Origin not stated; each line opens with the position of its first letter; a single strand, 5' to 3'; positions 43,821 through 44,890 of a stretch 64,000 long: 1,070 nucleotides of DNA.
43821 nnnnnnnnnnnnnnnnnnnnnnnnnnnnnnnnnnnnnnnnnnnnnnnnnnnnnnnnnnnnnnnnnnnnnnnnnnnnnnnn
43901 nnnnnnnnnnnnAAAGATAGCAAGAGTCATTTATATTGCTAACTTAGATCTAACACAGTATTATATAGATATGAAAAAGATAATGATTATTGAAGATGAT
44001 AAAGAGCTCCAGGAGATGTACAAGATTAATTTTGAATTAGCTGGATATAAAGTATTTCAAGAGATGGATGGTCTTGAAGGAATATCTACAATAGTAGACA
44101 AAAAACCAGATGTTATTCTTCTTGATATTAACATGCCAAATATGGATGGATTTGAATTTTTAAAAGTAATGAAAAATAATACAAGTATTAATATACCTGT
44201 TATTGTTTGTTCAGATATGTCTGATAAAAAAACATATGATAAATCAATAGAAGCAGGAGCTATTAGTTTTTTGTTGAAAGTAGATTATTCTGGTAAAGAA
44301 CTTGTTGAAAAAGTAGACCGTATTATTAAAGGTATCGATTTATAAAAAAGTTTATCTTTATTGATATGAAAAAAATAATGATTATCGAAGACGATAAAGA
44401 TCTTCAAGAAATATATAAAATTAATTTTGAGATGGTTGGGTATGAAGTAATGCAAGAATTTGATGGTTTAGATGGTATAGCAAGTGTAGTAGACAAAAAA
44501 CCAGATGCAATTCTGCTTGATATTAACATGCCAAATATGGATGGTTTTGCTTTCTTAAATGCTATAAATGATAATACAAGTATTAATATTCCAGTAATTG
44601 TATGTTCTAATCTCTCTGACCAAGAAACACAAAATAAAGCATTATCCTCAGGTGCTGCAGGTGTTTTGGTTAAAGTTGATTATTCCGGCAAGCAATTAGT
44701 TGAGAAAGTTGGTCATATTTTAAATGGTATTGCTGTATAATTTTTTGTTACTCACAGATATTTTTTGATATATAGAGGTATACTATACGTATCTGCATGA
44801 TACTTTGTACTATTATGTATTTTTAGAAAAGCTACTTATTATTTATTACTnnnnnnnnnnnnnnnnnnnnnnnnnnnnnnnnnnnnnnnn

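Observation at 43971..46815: One histidine kinase flanked by three near-identical receiver-only response regulators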

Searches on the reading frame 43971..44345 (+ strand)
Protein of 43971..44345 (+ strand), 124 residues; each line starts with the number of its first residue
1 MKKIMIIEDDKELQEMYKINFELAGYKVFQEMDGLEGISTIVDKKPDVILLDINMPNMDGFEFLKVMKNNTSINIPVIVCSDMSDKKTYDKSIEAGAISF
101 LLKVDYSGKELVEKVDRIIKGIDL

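Call 3: search_protein_families(library=pfam, proteins=[window:43971-44345:+], max_evalue=0.01)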
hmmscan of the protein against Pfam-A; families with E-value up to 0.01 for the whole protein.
window:43971-44345:+ (124 aa): 1 family
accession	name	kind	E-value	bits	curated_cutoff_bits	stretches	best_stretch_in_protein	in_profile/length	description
PF00072.30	Response_reg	-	5e-22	78.6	30.2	1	4-115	1-110/111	Response regulator receiver domain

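Call 27: search_protein_families(library=ncbifam, proteins=[window:43971-44345:+], max_evalue=0.001)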
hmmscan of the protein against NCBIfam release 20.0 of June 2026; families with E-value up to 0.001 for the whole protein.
window:43971-44345:+ (124 aa): 93 families (the best 25 are shown)
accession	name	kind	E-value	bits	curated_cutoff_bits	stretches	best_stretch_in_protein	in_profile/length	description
TIGR02154.1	PhoB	equivalog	1.5e-18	66.9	296.2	1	2-119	3-120/226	phosphate regulon transcriptional regulator PhoB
NF045944.1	ResRegRpaBCyano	equivalog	8.1e-18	64.6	330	1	5-120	1-113/229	response regulator transcription factor RpaB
NF045717.1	DVU0259_DivK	exception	2.1e-17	63.3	160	1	2-118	3-115/117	DVU0259 family response regulator domain-containing protein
NF008469.0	PRK11361.1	equivalog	2.5e-17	62.7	714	1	2-104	5-106/461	acetoacetate metabolism transcriptional regulator AtoC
NF040689.1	MtrAB_MtrA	equivalog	1.2e-16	60.7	300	1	4-116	1-110/219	MtrAB system response regulator MtrA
NF007135.0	PRK09581.1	equivalog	1.2e-16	60.6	474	1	3-103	4-105/457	PleD family two-component system response regulator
NF041733.1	resp_reg_CseB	equivalog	3.9e-16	59.1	350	1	3-104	2-101/228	two-component system response regulator CseB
NF040534.1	resp_reg_YycF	equivalog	4.8e-16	58.7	340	1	2-116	1-112/231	response regulator YycF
NF007969.0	PRK10693.1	equivalog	9.5e-16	57.7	329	1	2-104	8-109/337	two-component system response regulator RssB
NF033120.0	vanR_FM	exception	1.2e-14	54.5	460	1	3-116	5-115/231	vancomycin resistance response regulator transcription factor, VanR-F/VanR-M family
NF045505.1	RR_RssB_Pseudo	equivalog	1.5e-14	53.8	700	1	3-103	7-106/394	two-component system response regulator RssB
NF001965.0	PRK00742.1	subfamily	5.3e-14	52.2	293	1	3-116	5-120/357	chemotaxis-specific protein-glutamate methyltransferase CheB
NF007820.0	PRK10529.1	equivalog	7.6e-14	51.7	325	1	1-104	1-102/225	two-component system response regulator KdpE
NF053854.1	RespRegPhoBBctds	equivalog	2.3e-13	50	270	1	4-120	1-116/225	two-component system response regulator PhoB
NF045991.1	RespRegCtrARhodob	equivalog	3.6e-13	49.8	350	1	3-120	2-117/224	response regulator transcription factor CtrA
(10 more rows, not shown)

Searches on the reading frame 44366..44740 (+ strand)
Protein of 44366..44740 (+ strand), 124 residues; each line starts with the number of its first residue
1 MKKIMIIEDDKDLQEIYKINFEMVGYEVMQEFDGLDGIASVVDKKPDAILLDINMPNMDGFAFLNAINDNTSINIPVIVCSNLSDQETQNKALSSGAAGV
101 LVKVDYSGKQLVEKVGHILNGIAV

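Call 3: search_protein_families(library=pfam, proteins=[window:44366-44740:+], max_evalue=0.01)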
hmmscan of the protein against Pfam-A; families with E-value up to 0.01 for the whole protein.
window:44366-44740:+ (124 aa): 1 family
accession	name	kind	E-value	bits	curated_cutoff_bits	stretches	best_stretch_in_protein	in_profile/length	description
PF00072.30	Response_reg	-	6.8e-21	74.9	30.2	1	4-104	1-100/111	Response regulator receiver domain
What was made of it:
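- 44366..44740 (+): REC2, a receiver-only response regulator (124 aa, D52 at 44519-44521). It is the more conservative up-type copy. Pfam Response_reg, E 7e-21 (call 3).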

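Call 27: search_protein_families(library=ncbifam, proteins=[window:44366-44740:+], max_evalue=0.001)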
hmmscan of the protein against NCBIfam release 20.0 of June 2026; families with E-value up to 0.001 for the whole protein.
window:44366-44740:+ (124 aa): 87 families (the best 25 are shown)
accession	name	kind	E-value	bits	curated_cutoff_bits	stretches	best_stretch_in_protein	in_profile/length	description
NF045944.1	ResRegRpaBCyano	equivalog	1.7e-17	63.6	330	1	5-120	1-113/229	response regulator transcription factor RpaB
NF045717.1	DVU0259_DivK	exception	3.6e-16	59.4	160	1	2-95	3-94/117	DVU0259 family response regulator domain-containing protein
TIGR02154.1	PhoB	equivalog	1e-15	57.7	296.2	1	2-119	3-120/226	phosphate regulon transcriptional regulator PhoB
NF007969.0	PRK10693.1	equivalog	1.3e-15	57.3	329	1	2-115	8-120/337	two-component system response regulator RssB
NF040534.1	resp_reg_YycF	equivalog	4.9e-15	55.4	340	1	2-115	1-111/231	response regulator YycF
NF007135.0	PRK09581.1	equivalog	1.3e-14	53.9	474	1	3-103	4-105/457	PleD family two-component system response regulator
NF041733.1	resp_reg_CseB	equivalog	2.4e-14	53.3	350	1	3-104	2-101/228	two-component system response regulator CseB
NF008469.0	PRK11361.1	equivalog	1.1e-13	50.7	714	1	2-103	5-105/461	acetoacetate metabolism transcriptional regulator AtoC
NF040689.1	MtrAB_MtrA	equivalog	2.2e-13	50.1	300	1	4-115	1-109/219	MtrAB system response regulator MtrA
NF001965.0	PRK00742.1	subfamily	4e-13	49.3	293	1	3-115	5-119/357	chemotaxis-specific protein-glutamate methyltransferase CheB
NF053854.1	RespRegPhoBBctds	equivalog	7.5e-13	48.3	270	1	4-119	1-115/225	two-component system response regulator PhoB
NF033120.0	vanR_FM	exception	1.5e-12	47.6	460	1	3-115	5-114/231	vancomycin resistance response regulator transcription factor, VanR-F/VanR-M family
NF045505.1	RR_RssB_Pseudo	equivalog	1.5e-12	47.3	700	1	3-103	7-106/394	two-component system response regulator RssB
TIGR02875.1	spore_0_A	equivalog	6.3e-12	45.3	200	1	3-103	4-107/262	sporulation transcription factor Spo0A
TIGR01387.1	cztR_silR_copR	subfamily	9.3e-12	45.1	279.2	1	4-118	1-113/218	heavy metal response regulator transcription factor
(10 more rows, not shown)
